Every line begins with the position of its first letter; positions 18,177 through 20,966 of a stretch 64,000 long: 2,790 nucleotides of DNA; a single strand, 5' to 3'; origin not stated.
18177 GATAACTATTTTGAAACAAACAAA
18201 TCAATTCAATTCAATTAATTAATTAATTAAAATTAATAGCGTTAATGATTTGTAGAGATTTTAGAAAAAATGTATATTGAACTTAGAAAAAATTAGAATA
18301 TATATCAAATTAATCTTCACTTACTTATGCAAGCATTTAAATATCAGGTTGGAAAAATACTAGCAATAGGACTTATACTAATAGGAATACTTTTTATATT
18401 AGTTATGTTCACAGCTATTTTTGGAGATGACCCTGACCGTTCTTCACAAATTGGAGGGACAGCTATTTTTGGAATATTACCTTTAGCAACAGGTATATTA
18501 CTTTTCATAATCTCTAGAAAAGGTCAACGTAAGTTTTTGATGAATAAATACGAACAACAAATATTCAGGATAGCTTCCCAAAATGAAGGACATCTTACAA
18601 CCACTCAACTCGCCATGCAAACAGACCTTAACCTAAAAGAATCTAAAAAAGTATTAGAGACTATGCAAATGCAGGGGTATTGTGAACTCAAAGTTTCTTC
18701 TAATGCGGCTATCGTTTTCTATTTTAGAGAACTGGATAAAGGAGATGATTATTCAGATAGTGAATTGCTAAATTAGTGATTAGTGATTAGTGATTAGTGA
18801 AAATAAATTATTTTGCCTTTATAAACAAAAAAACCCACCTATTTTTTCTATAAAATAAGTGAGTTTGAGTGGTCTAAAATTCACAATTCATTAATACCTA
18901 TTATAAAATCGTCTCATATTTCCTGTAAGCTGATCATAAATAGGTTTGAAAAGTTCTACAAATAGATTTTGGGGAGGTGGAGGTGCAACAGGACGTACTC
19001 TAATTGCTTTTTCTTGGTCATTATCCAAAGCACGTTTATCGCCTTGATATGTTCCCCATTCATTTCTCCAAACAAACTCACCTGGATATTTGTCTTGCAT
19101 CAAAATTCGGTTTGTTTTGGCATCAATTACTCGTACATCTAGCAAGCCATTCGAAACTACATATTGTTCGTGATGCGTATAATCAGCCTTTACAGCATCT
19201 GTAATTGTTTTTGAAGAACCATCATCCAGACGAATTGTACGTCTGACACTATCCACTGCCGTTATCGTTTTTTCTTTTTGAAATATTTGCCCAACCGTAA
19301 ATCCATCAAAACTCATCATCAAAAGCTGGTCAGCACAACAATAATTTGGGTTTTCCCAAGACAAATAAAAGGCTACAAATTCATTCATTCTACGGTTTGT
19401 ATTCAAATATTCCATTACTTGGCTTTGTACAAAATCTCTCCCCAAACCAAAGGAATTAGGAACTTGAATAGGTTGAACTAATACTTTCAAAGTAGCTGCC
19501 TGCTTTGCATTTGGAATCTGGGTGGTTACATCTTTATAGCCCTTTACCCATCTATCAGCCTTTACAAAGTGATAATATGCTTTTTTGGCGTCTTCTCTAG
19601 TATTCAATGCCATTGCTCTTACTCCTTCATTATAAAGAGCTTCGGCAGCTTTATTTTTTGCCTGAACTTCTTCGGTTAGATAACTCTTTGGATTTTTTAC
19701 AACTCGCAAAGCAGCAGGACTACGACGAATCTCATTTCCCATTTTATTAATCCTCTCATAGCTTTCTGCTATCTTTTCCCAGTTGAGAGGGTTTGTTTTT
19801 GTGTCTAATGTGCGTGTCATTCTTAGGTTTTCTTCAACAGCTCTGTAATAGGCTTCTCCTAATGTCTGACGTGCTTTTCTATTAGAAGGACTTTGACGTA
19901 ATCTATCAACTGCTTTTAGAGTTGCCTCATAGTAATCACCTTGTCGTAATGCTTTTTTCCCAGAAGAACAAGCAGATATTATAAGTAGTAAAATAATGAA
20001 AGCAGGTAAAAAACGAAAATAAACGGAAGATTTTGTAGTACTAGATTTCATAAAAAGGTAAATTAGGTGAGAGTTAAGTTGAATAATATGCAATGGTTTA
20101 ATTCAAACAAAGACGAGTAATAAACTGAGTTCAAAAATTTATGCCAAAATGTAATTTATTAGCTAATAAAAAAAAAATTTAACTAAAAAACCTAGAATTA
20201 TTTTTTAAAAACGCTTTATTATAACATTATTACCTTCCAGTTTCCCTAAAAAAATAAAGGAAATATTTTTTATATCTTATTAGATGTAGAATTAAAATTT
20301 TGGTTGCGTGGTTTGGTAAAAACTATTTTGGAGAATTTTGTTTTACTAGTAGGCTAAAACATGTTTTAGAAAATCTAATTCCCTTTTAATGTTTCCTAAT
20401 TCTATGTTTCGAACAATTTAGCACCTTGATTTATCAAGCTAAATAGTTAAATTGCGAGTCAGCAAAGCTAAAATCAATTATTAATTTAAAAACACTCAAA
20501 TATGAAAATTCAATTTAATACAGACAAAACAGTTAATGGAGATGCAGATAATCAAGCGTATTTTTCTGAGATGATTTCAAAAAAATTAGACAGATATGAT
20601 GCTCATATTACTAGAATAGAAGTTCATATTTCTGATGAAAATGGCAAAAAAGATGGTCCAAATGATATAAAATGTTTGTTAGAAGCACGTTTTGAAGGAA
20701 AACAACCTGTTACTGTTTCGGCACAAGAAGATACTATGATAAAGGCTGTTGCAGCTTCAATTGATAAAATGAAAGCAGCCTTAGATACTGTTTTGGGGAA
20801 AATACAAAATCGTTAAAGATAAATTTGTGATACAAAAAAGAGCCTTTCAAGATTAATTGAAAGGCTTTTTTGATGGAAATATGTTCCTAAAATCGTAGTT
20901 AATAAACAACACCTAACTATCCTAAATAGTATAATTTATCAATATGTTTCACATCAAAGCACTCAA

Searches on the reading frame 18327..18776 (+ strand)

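Call 105: search_protein_families(library=ncbifam, proteins=[window:18327-18776:+], max_evalue=0.01)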
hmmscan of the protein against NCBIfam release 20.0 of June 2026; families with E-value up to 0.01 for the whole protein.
window:18327-18776:+ (149 aa): 1 family
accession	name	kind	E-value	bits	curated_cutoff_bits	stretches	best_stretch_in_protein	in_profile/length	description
NF007341.0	PRK09834.1-3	equivalog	0.0027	16.9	269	1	82-127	20-65/274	DNA-binding transcriptional regulator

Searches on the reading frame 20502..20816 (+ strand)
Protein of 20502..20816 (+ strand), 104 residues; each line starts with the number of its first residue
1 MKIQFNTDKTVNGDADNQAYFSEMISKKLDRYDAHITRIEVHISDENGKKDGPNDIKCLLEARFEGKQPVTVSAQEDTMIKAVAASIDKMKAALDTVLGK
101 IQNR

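Call 14: search_protein_families(library=pfam, proteins=[window:20502-20816:+], max_evalue=0.001)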
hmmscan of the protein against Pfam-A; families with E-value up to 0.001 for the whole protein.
window:20502-20816:+ (104 aa): 1 family
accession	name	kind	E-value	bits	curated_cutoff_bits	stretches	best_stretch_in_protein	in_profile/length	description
PF02482.25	Ribosomal_S30AE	-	8.7e-08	33.2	23.7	1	18-100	15-86/88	Sigma 54 modulation protein / S30EA ribosomal protein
